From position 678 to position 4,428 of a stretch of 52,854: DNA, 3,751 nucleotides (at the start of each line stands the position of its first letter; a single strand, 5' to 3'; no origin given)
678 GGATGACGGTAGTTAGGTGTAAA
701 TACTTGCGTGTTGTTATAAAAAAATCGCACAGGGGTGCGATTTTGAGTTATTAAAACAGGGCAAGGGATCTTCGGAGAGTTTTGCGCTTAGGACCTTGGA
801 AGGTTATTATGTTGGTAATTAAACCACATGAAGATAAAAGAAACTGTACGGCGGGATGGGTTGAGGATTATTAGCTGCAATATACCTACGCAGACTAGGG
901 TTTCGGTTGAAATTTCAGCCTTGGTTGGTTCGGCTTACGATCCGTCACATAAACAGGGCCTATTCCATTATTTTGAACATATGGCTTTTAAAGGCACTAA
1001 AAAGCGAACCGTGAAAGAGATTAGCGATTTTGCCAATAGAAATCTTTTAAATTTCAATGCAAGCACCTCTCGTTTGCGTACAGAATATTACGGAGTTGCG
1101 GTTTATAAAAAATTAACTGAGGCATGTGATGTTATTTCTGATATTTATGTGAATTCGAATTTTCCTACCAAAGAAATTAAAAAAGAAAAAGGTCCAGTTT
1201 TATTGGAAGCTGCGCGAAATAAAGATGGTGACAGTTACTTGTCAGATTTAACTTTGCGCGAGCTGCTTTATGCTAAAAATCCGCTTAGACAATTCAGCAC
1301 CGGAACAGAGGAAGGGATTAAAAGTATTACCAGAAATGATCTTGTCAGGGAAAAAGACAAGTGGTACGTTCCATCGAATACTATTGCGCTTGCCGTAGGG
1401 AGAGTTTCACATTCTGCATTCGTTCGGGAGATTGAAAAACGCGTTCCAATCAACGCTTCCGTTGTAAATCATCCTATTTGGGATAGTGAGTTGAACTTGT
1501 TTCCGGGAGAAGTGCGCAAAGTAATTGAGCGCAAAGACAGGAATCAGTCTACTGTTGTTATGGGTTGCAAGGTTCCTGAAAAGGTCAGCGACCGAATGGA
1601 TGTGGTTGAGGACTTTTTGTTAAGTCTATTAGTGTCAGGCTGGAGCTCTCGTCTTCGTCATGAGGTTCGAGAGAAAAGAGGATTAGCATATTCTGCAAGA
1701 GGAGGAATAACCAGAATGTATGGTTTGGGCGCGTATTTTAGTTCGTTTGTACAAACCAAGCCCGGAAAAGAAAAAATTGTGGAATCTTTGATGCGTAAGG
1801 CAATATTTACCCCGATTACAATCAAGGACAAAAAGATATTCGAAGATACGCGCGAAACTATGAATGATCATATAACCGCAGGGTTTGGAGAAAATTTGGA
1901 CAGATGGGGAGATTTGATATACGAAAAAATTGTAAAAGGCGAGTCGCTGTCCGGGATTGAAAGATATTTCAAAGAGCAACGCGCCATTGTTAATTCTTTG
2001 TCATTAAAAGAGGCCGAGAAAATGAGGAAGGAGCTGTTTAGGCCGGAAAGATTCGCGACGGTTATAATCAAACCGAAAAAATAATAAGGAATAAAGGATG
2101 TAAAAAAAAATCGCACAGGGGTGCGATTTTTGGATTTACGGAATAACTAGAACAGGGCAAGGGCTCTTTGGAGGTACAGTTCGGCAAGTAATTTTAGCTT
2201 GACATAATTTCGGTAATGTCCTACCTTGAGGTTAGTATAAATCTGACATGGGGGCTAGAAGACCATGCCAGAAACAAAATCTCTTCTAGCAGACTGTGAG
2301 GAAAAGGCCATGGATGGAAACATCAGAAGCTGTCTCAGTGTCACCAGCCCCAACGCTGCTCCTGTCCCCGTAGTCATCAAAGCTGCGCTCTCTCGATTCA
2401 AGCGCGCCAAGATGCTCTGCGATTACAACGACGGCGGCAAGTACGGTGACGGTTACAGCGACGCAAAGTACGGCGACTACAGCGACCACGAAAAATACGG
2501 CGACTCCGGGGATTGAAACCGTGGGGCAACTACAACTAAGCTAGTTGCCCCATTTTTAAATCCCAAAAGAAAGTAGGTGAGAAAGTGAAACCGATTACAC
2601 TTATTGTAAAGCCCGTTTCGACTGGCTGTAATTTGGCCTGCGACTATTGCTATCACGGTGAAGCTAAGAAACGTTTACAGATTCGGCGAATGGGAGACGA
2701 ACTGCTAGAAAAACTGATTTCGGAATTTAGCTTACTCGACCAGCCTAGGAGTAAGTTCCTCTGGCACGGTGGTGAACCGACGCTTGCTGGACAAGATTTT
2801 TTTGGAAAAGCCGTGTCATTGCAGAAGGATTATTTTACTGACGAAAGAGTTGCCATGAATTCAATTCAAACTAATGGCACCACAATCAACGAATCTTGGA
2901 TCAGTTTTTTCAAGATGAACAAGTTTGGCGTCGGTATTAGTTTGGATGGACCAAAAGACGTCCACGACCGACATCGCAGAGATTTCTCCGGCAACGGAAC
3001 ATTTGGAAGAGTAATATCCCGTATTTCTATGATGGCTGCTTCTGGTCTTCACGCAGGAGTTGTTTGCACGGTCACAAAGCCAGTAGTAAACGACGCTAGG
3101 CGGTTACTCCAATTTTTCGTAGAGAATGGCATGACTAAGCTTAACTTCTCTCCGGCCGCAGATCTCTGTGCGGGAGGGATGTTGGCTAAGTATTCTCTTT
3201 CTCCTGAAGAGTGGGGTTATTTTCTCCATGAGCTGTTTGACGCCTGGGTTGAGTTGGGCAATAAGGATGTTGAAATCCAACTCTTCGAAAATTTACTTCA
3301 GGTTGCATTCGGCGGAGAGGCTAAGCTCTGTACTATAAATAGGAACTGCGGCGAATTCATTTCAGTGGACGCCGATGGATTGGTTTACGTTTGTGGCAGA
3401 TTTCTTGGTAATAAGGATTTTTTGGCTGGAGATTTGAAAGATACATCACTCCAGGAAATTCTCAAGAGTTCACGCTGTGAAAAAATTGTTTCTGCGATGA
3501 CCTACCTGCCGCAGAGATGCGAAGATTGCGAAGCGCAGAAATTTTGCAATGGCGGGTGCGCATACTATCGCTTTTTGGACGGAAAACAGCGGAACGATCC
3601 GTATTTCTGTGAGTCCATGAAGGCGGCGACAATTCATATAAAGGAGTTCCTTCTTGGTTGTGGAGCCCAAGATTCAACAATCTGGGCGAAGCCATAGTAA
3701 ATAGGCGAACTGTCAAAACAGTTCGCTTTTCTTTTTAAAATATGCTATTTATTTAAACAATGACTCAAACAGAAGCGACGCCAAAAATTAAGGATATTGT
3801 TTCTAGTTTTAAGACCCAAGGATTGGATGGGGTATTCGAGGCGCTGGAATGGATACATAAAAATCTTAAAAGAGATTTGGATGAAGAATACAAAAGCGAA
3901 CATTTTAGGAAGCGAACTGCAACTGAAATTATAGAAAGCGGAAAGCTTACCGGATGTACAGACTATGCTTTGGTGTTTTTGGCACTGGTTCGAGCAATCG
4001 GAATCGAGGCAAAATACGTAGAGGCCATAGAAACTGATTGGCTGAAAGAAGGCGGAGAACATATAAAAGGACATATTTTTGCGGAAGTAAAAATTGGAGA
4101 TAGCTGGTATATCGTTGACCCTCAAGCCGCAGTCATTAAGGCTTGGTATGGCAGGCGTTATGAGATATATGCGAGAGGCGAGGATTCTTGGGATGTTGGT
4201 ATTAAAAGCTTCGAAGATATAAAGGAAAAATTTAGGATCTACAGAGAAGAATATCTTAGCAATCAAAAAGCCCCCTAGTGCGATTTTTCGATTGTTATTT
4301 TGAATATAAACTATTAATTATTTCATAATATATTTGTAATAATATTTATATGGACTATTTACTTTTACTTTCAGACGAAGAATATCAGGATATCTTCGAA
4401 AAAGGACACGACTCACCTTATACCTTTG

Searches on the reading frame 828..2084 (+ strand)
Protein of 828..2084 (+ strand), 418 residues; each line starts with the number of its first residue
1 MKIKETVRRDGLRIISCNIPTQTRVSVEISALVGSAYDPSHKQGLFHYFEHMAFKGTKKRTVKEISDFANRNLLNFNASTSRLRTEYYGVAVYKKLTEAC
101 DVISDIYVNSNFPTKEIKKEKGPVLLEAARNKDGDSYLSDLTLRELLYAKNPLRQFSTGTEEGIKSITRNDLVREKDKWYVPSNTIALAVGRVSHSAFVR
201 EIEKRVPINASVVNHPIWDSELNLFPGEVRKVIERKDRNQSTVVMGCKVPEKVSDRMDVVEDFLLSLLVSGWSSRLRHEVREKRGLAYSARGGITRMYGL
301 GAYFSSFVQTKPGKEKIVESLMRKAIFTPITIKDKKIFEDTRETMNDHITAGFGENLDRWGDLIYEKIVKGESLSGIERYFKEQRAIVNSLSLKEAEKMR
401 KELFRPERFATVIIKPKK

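Call 88: search_protein_families(library=pfam, proteins=[window:828-2084:+], max_evalue=0.001)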
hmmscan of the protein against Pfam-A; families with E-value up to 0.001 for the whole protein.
window:828-2084:+ (418 aa): 2 families
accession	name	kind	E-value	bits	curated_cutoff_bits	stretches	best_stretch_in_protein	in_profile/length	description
PF00675.25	Peptidase_M16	-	1.9e-22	80.2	22.3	1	13-135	1-123/149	Insulinase (Peptidase family M16)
PF05193.26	Peptidase_M16_C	-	3.3e-15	56.9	23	1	166-318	1-154/181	Peptidase M16 inactive domain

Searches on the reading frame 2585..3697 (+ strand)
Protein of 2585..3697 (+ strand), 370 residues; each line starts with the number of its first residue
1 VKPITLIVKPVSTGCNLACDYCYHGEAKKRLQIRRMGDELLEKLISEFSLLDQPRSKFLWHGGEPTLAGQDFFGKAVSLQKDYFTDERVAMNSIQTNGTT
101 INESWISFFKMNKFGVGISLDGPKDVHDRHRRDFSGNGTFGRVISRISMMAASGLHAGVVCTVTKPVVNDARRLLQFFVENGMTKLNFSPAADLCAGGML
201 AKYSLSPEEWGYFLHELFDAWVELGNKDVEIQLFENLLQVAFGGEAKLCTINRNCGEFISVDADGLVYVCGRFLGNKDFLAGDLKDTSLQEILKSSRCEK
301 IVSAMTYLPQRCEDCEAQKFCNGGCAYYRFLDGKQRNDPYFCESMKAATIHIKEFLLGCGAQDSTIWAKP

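Call 88: search_protein_families(library=pfam, proteins=[window:2585-3697:+], max_evalue=0.001)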
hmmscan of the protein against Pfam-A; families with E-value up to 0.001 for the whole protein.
window:2585-3697:+ (370 aa): 3 families
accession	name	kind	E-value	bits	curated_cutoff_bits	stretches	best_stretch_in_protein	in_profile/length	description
PF04055.27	Radical_SAM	-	1e-15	58.7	29.5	1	11-171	3-157/166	Radical SAM superfamily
PF13186.11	SPASM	-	5e-07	30.3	21.5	1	257-316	6-67/67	Iron-sulfur cluster-binding domain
PF13353.11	Fer4_12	-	0.00014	22.6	22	1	13-103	13-100/137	4Fe-4S single cluster domain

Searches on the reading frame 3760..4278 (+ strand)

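Call 12: search_protein_families(library=pfam, proteins=[window:3760-4278:+])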
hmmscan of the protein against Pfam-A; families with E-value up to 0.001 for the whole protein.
window:3760-4278:+ (172 aa): 2 families
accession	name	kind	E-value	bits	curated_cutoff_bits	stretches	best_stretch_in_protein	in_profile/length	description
PF01841.26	Transglut_core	-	4.2e-14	53.2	23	1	18-121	11-108/108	Transglutaminase-like superfamily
PF04473.18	DUF553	-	4.1e-08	33.2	20.5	1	20-127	14-119/140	Transglutaminase-like domain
